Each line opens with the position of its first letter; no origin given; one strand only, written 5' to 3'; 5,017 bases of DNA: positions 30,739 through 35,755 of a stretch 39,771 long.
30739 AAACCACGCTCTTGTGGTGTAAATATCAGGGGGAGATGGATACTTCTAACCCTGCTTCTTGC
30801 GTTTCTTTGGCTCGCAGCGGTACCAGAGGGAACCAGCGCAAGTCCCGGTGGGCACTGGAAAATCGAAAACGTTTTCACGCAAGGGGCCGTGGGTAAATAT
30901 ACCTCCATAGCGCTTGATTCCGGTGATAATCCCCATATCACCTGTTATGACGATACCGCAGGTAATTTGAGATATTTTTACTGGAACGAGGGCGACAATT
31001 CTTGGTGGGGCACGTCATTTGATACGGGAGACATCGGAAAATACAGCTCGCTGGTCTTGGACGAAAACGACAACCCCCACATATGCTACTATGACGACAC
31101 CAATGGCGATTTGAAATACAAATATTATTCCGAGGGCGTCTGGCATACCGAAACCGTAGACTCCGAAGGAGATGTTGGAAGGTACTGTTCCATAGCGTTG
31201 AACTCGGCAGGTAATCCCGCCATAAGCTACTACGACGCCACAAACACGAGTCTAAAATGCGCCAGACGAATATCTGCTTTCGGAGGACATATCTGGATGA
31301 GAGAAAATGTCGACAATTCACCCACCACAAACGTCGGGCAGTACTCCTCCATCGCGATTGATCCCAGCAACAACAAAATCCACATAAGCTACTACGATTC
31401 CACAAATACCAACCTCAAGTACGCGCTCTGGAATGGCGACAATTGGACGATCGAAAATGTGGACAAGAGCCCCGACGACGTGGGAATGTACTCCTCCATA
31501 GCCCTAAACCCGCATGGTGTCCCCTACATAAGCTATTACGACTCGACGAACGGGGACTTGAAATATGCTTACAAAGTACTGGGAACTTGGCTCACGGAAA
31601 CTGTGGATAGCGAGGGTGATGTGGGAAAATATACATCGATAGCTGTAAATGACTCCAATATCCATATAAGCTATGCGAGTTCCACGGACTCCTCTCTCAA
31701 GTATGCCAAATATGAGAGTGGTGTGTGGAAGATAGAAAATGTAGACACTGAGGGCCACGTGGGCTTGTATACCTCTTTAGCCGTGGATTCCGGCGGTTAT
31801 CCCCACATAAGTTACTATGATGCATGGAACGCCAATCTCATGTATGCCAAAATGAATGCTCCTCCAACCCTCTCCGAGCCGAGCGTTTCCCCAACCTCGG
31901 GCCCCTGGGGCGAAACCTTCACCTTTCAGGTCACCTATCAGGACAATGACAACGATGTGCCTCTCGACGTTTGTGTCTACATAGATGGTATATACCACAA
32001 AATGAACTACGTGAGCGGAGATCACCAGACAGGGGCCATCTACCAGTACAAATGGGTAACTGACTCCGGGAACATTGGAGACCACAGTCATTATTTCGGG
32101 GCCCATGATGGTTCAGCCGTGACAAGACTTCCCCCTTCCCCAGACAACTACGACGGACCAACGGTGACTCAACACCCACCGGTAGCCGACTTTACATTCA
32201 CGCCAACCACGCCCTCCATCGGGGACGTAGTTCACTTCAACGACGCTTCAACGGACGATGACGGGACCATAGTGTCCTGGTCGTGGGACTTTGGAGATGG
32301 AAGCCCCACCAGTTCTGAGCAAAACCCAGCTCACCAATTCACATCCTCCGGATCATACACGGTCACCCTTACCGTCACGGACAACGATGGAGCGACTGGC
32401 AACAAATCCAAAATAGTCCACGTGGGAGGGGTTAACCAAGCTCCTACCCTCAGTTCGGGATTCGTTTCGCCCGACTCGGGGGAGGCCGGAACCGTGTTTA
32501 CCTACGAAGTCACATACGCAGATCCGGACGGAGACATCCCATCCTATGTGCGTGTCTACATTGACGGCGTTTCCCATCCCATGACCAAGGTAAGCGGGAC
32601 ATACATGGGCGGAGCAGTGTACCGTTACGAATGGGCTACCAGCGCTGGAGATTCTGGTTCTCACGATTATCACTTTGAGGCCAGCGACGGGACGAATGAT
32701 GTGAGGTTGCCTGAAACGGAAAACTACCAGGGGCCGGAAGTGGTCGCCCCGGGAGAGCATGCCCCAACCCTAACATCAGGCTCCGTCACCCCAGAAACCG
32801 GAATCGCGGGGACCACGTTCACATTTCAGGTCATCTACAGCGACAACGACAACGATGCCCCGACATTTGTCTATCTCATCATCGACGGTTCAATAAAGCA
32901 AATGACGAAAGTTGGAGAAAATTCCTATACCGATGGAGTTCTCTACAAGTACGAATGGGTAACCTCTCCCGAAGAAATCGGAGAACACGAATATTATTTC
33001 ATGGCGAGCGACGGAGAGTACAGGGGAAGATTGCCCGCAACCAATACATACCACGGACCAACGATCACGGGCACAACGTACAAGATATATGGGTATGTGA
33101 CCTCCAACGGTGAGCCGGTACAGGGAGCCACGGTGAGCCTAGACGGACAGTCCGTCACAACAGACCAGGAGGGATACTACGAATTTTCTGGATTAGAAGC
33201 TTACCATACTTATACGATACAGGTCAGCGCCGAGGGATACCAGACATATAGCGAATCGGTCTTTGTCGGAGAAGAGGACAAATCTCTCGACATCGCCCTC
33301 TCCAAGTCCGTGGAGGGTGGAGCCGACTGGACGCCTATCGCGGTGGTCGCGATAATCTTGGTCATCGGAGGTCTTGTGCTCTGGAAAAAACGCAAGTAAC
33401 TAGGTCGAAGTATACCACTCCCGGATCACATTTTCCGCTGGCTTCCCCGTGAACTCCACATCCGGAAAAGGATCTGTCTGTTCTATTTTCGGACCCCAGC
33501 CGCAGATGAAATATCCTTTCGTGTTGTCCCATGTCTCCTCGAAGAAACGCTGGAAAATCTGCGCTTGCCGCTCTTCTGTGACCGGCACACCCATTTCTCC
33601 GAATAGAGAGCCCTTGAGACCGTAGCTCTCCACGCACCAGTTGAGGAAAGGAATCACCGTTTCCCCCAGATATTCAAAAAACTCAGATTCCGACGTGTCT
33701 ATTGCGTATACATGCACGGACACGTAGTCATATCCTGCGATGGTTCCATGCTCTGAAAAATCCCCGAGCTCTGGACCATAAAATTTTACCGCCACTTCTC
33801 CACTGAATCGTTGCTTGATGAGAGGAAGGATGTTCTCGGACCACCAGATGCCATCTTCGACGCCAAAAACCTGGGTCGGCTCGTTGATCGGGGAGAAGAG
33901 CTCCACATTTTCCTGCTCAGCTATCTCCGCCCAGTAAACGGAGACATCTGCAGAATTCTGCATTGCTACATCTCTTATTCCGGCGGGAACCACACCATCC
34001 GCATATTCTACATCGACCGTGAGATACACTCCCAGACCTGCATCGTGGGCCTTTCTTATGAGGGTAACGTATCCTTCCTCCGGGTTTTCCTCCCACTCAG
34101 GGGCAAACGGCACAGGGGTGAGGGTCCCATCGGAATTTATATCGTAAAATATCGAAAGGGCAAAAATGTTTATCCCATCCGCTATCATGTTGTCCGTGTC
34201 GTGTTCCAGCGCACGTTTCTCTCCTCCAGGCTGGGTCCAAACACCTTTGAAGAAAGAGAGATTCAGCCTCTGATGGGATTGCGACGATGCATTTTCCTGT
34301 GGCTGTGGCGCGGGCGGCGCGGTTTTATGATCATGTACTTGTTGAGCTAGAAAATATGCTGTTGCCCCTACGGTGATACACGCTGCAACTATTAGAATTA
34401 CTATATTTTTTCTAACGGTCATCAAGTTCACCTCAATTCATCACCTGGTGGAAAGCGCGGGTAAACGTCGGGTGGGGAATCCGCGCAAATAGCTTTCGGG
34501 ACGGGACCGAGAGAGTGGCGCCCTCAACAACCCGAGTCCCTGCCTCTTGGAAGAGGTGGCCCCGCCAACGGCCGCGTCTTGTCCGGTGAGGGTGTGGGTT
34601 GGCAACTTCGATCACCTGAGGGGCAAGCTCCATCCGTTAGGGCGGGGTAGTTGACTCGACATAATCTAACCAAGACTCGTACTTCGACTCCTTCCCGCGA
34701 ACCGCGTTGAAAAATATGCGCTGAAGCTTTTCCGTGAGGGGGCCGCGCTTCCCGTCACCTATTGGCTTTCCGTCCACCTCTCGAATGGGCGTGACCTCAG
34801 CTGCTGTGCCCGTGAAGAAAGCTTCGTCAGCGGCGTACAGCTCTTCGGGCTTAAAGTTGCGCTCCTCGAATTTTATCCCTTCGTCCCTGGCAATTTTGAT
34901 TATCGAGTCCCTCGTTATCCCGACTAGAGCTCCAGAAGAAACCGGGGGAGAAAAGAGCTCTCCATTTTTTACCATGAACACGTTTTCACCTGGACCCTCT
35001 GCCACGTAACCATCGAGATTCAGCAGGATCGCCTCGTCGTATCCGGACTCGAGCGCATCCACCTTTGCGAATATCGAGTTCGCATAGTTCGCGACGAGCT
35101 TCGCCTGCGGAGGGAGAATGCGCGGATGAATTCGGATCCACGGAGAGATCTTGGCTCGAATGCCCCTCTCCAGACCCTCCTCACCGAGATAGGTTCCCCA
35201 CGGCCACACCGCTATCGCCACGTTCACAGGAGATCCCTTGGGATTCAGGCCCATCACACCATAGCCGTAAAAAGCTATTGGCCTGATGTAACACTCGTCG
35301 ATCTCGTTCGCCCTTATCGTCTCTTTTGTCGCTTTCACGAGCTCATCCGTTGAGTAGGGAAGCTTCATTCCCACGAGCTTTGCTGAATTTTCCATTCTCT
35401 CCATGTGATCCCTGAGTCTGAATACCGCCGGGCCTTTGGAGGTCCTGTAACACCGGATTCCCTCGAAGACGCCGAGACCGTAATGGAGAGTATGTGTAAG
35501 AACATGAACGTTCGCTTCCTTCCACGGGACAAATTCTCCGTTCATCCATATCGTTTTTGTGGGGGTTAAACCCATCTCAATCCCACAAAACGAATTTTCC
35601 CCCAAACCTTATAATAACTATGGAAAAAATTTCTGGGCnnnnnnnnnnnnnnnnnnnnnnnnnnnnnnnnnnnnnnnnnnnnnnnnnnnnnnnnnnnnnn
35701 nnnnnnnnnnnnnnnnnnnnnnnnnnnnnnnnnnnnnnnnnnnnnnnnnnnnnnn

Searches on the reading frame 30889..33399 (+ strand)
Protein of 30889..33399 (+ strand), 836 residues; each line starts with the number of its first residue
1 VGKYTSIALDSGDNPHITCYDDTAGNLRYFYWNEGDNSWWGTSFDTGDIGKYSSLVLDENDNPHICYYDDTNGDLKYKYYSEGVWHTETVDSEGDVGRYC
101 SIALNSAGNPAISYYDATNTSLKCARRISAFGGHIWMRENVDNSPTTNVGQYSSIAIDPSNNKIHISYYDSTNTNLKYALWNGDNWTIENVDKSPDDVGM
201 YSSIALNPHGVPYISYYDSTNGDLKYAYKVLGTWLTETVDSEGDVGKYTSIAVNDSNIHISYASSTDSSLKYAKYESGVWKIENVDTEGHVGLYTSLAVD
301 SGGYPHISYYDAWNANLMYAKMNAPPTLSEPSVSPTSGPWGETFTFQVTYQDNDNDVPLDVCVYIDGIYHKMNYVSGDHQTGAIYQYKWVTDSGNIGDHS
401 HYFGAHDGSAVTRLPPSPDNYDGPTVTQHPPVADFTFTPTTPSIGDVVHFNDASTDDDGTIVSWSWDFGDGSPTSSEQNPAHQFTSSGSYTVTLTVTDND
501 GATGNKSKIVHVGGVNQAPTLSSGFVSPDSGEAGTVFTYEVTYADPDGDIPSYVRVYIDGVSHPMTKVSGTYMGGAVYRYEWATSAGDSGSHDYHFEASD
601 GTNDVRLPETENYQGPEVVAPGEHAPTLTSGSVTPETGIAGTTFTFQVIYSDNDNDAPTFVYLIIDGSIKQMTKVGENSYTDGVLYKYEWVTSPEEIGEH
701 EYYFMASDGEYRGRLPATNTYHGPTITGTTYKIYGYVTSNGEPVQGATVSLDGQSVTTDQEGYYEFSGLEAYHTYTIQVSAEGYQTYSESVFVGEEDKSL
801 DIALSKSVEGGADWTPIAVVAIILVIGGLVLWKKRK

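Call 33: search_protein_families(library=pfam, proteins=[window:30889-33399:+], max_evalue=0.00001)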
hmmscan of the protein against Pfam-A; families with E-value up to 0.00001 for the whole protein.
window:30889-33399:+ (836 aa): 5 families
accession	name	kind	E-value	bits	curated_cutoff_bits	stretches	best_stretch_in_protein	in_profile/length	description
PF18911.6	PKD_4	-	6e-21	74.7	27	1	429-508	2-80/85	PKD domain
PF00801.26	PKD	-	1.9e-15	57.1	23.5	1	444-509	13-78/80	PKD domain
PF13620.12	CarboxypepD_reg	-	1.4e-14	54.7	32.3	1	733-804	2-81/82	Carboxypeptidase regulatory-like domain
PF13715.12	CarbopepD_reg_2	-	6.5e-11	42.6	32.2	1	733-806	1-78/88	CarboxypepD_reg-like domain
PF22352.2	K319L-like_PKD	-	3.2e-06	27.5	27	1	448-507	14-79/84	K319L-like, PKD domain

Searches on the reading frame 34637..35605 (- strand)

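Call 33: search_protein_families(library=pfam, proteins=[window:34637-35605:-], max_evalue=0.00001)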
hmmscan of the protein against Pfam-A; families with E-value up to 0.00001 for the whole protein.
window:34637-35605:- (322 aa): 1 family
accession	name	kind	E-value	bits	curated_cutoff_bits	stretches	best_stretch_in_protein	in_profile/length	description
PF01063.24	Aminotran_4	-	5.8e-54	183.7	28.5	1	45-277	1-223/223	Amino-transferase class IV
